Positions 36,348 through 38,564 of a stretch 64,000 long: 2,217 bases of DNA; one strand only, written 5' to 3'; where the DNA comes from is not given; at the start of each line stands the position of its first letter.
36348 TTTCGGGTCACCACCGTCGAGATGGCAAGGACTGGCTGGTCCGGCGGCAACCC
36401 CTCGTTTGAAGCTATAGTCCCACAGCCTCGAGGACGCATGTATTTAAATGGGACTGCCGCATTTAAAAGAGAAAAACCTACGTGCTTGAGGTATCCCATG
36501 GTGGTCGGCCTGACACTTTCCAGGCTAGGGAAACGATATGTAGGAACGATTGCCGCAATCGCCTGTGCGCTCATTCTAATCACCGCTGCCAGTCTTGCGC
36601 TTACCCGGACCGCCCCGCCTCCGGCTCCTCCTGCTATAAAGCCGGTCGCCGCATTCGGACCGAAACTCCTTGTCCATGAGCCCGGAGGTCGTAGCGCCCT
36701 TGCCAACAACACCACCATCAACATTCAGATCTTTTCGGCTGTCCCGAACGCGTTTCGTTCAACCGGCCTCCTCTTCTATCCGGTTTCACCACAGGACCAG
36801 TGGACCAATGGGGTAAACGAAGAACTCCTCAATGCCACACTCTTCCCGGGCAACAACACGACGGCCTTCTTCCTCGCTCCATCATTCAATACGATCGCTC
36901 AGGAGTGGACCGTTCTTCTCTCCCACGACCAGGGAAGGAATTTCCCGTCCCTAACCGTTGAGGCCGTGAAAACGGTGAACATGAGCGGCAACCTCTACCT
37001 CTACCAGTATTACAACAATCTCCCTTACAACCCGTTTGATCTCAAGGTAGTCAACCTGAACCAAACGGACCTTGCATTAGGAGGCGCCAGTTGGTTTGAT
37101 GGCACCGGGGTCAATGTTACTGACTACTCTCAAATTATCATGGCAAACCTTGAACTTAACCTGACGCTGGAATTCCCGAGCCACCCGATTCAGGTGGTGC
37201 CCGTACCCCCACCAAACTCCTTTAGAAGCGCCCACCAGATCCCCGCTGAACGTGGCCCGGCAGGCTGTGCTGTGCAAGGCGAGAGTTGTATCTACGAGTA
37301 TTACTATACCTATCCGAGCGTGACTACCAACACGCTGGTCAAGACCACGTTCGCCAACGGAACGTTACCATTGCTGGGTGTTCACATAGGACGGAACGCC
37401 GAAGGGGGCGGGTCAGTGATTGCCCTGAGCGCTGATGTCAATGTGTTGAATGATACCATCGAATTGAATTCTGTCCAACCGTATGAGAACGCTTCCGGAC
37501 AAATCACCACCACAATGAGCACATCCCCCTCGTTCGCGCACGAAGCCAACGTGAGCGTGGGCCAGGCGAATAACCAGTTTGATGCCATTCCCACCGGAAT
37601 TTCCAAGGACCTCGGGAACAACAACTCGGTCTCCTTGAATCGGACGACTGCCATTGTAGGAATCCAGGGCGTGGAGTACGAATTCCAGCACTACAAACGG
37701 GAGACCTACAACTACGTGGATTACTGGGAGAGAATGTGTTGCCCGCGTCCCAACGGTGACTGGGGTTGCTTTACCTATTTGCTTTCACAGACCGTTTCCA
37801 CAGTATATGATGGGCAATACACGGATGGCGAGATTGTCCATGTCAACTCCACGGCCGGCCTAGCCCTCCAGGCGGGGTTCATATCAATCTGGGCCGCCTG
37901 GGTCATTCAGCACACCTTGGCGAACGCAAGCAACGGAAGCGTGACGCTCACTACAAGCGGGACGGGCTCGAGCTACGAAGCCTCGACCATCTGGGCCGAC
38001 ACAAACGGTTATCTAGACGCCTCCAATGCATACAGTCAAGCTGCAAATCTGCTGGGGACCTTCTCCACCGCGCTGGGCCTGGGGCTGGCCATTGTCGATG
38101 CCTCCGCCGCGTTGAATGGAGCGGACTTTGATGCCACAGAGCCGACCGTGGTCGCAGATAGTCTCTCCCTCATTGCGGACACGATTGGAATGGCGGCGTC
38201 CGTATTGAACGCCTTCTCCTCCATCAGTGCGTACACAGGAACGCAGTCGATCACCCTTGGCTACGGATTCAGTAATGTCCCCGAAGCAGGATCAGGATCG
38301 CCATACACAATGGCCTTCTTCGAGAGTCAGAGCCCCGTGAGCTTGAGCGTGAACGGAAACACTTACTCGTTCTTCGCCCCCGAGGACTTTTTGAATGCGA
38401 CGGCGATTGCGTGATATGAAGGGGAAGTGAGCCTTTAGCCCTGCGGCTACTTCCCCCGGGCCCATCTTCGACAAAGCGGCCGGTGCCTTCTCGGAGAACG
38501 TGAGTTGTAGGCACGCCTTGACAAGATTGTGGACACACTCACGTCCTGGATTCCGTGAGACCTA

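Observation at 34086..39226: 5.1-kb composite IS element with an 8-bp target-site duplication carrying a low-GC, hyper-N-glycosylated surface-protein gene as cargo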

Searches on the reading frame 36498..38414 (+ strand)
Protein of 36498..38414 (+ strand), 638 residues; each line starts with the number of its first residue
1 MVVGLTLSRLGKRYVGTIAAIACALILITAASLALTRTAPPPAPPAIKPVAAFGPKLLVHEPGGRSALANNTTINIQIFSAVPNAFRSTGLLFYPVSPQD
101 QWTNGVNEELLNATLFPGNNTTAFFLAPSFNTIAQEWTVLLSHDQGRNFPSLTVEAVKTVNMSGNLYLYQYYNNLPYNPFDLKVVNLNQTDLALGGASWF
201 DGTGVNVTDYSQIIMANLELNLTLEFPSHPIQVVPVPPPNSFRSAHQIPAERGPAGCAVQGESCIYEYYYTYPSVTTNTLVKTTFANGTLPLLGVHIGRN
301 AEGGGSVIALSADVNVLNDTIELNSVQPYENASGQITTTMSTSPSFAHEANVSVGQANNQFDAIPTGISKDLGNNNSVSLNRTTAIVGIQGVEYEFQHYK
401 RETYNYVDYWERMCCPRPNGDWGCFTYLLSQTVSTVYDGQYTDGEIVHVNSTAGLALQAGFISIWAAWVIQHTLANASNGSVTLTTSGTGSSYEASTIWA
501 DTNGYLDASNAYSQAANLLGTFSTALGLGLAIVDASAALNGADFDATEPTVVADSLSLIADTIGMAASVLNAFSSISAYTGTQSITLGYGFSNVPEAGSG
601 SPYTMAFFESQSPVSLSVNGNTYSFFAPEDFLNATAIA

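Call 7: search_protein_families(library=pfam, proteins=[window:36498-38414:+], max_evalue=0.01)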
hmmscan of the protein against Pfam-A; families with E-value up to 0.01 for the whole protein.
window:36498-38414:+ (638 aa): 0 families

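Call 8: search_protein_families(library=ncbifam, proteins=[window:36498-38414:+], max_evalue=0.01)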
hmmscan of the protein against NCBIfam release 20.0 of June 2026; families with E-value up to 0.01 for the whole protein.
window:36498-38414:+ (638 aa): 0 families

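Call 10: find_encoding_contigs(protein=window:36498-38414:+, flank=10000, max_places=10)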
Protein window:36498-38414:+ (638 aa): 22 contigs read that carry it; 10 places shown.
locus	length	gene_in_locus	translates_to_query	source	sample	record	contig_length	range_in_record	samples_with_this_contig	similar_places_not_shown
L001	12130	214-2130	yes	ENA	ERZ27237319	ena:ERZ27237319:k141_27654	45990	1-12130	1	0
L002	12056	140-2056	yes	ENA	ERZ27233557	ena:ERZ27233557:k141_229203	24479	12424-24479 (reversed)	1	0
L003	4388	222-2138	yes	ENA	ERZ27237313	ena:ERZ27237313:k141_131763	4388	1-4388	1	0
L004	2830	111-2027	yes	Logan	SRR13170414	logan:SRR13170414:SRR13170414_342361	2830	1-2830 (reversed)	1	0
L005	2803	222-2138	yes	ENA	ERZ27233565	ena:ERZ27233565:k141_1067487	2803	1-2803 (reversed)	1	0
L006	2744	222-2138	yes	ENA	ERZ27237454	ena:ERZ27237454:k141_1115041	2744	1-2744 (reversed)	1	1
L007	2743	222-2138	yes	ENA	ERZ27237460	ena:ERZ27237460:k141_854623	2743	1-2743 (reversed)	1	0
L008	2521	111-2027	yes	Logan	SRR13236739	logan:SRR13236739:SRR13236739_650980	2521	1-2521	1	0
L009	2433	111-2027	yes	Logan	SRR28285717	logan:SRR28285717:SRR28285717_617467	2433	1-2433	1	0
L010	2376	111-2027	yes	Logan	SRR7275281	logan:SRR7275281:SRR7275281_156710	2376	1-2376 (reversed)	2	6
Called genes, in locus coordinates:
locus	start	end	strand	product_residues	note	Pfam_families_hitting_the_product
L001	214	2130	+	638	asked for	-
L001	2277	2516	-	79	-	-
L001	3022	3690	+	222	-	PF00227:Proteasome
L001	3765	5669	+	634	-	PF17214:KH_TffA, PF00753:Lactamase_B, PF16661:Lactamase_B_6, PF23023:Anti-Pycsar_Apyc1, PF12706:Lactamase_B_2, PF10996:Beta-Casp, PF07521:RMMBL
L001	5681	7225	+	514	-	PF01663:Phosphodiest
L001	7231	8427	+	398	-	PF20706:GT4-conflict (faint), PF08323:Glyco_transf_5 (faint), PF13439:Glyco_transf_4, PF13579:Glyco_trans_4_4, PF00534:Glycos_transf_1, PF13692:Glyco_trans_1_4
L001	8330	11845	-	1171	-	-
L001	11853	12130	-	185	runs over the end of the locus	-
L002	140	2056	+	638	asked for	-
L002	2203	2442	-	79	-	-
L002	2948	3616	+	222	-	PF00227:Proteasome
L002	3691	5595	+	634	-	PF17214:KH_TffA, PF00753:Lactamase_B, PF16661:Lactamase_B_6, PF23023:Anti-Pycsar_Apyc1, PF12706:Lactamase_B_2, PF10996:Beta-Casp, PF07521:RMMBL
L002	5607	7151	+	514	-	PF01663:Phosphodiest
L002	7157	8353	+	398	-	PF20706:GT4-conflict (faint), PF08323:Glyco_transf_5 (faint), PF13439:Glyco_transf_4, PF13579:Glyco_trans_4_4, PF00534:Glycos_transf_1, PF13692:Glyco_trans_1_4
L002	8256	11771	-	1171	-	-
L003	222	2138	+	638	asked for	-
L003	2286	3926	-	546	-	PF01609:DDE_Tnp_1 (weak)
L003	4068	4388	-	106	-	?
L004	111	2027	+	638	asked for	-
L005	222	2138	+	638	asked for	-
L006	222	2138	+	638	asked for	-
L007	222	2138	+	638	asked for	-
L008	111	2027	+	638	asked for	-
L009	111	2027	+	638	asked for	-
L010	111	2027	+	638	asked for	-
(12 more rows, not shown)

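Call 20: find_homologous_proteins(query=window:36498-38414:+)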
Query window:36498-38414:+ (638 aa): 35 proteins with E <= 0.001 among 8000 candidates.
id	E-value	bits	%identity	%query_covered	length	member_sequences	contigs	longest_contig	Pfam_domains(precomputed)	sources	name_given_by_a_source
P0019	0.0e+0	1425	100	100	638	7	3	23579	-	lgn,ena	-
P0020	9.0e-232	789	63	94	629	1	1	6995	-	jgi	jgi:hypothetical protein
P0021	3.3e-231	787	61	97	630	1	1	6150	-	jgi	jgi:hypothetical protein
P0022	2.7e-203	695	54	99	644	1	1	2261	-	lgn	-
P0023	1.7e-200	686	54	97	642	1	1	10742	-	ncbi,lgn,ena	-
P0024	2.3e-199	682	57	91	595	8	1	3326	-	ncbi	-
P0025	2.8e-194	665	52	98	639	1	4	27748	-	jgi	jgi:hypothetical protein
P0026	8.6e-192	657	54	94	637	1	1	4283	-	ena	-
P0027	1.1e-189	650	53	97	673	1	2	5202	-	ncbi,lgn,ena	-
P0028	8.1e-188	644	52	95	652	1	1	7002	-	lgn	-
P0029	3.2e-187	642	54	97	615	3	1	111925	-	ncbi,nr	ncbi:MAG: hypothetical protein M1351_10235 [Candidatus Thermoplasmatota archaeon]|nr:hypothetical pr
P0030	2.5e-186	639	53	97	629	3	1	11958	-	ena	-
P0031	5.6e-185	634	52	97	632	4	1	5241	-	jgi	jgi:hypothetical protein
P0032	6.2e-183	628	54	93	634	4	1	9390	-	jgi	jgi:hypothetical protein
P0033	6.7e-182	624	51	97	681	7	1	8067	-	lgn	-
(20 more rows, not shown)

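Call 21: find_encoding_contigs(protein=P0029, flank=8000, max_places=3)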
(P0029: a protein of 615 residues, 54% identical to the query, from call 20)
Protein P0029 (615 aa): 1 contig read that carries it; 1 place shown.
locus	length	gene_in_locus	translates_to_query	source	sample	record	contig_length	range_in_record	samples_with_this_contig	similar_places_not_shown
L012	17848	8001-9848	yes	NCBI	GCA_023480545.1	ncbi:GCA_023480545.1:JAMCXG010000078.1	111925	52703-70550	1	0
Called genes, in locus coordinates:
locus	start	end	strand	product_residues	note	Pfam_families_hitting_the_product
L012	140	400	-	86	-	PF16363:GDP_Man_Dehyd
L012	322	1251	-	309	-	PF01370:Epimerase, PF16363:GDP_Man_Dehyd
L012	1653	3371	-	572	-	-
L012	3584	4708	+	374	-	PF00579:tRNA-synt_1b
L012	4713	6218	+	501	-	PF01409:tRNA-synt_2d, PF17759:tRNA_synthFbeta (faint)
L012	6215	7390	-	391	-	PF13428:TPR_14 (faint)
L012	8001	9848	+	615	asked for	-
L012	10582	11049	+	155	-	PF09821:AAA_assoc_C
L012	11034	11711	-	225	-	PF00702:Hydrolase, PF13419:HAD_2, PF13242:Hydrolase_like (faint)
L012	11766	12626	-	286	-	PF02775:TPP_enzyme_C, PF12367:PFO_beta_C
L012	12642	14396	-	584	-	PF01558:POR, PF01855:POR_N, PF17147:PFOR_II (faint)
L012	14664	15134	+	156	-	-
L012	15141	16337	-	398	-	PF27840:ScmC (weak)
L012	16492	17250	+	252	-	PF01135:PCMT (weak), PF08704:GCD14, PF13847:Methyltransf_31 (weak)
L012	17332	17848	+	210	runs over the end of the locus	PF01914:MarC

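Call 22: find_encoding_contigs(protein=P0020, flank=8000, max_places=3)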
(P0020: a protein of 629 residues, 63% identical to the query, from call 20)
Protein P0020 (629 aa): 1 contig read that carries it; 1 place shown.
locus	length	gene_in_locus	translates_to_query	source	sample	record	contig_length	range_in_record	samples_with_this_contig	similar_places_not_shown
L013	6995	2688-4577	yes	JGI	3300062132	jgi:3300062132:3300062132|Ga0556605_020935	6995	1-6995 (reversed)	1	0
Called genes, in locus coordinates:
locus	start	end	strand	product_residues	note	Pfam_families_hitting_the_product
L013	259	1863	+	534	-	-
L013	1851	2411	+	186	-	PF00239:Resolvase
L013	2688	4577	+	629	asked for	-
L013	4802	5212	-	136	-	-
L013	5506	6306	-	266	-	-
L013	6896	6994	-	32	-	?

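Call 23: find_encoding_contigs(protein=P0025, flank=8000, max_places=4)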
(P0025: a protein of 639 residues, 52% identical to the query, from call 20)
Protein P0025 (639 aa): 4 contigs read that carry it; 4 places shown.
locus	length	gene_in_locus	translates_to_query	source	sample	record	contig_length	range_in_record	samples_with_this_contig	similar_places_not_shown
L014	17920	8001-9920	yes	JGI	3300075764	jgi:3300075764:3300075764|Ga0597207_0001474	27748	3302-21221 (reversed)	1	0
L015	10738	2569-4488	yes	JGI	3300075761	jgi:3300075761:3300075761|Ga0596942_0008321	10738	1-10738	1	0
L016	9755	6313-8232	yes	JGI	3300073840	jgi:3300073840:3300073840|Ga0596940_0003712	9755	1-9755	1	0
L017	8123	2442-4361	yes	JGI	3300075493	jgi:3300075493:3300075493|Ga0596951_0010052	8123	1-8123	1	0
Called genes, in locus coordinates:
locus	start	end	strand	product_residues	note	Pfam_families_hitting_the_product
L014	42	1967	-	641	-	PF07973:tRNA_SAD (weak), PF00587:tRNA-synt_2b, PF03129:HGTP_anticodon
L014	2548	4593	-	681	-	PF13415:Beta-prop_FBX42 (faint), PF24681:Kelch_KLHDC2_KLHL20_DRC7, PF24981:Beta-prop_ATRN-LZTR1 (faint), PF24681:Kelch_KLHDC2_KLHL20_DRC7 (weak)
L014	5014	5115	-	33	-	-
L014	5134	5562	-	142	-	-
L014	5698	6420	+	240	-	-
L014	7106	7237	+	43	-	-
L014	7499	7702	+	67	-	-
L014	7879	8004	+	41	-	-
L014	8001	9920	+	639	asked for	-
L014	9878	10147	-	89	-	-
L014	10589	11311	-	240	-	PF00977:His_biosynth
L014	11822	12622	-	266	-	PF13489:Methyltransf_23, PF01209:Ubie_methyltran (weak), PF02353:CMAS (faint), PF13847:Methyltransf_31, PF08241:Methyltransf_11, PF08242:Methyltransf_12, PF13649:Methyltransf_25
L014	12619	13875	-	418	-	PF04073:tRNA_edit, PF00702:Hydrolase, PF13419:HAD_2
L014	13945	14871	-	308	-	PF00892:EamA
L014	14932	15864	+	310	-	PF02729:OTCace_N, PF00185:OTCace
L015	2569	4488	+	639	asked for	-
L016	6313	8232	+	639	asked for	-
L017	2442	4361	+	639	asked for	-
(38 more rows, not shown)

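Call 31: find_related_loci(query=L003:4068-4379:-, collection=genome_contigs, flank=10000)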
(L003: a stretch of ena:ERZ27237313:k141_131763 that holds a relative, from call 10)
Query L003:4068-4379:- (103 aa) in genome_contigs; peptide patterns used: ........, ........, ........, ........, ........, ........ (x = any residue, [..] = any of these).
162 stretches matched a pattern, but none encodes a relative of the query by tblastn (E <= 1e-3).

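Call 32: find_homologous_proteins(query=L003:4068-4379:-)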
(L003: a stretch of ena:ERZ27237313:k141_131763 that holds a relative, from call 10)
Query L003:4068-4379:-: no candidate shares three 5-residue words with the query. No homologue found.
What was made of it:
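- The flank gene of L003 has no relative in genome contigs or in the protein database (calls 31, 32).
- Tried and rejected: The unplaced gene next to the full ISy in L003 has no relative in genome_contigs (call 31) or in the protein database (call 32).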

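Call 50: search_protein_families(library=pfam, proteins=[L003:2286-3953:-], max_evalue=1)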
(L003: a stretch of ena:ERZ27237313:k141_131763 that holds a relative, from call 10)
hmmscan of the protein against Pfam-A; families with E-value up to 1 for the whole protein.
L003:2286-3953:- (555 aa): 2 families
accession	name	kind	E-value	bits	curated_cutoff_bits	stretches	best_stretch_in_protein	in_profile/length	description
PF01609.27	DDE_Tnp_1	-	2.7e-07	31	23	1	227-490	40-200/200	Transposase DDE domain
PF00571.33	CBS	-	0.14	12.9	24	0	246-273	12-39/57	CBS domain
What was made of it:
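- On IS1634 family (the truncated ISy): The full-length copy in L003 scores 31 bits on PF01609 against a cut-off of 23 (call 50).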
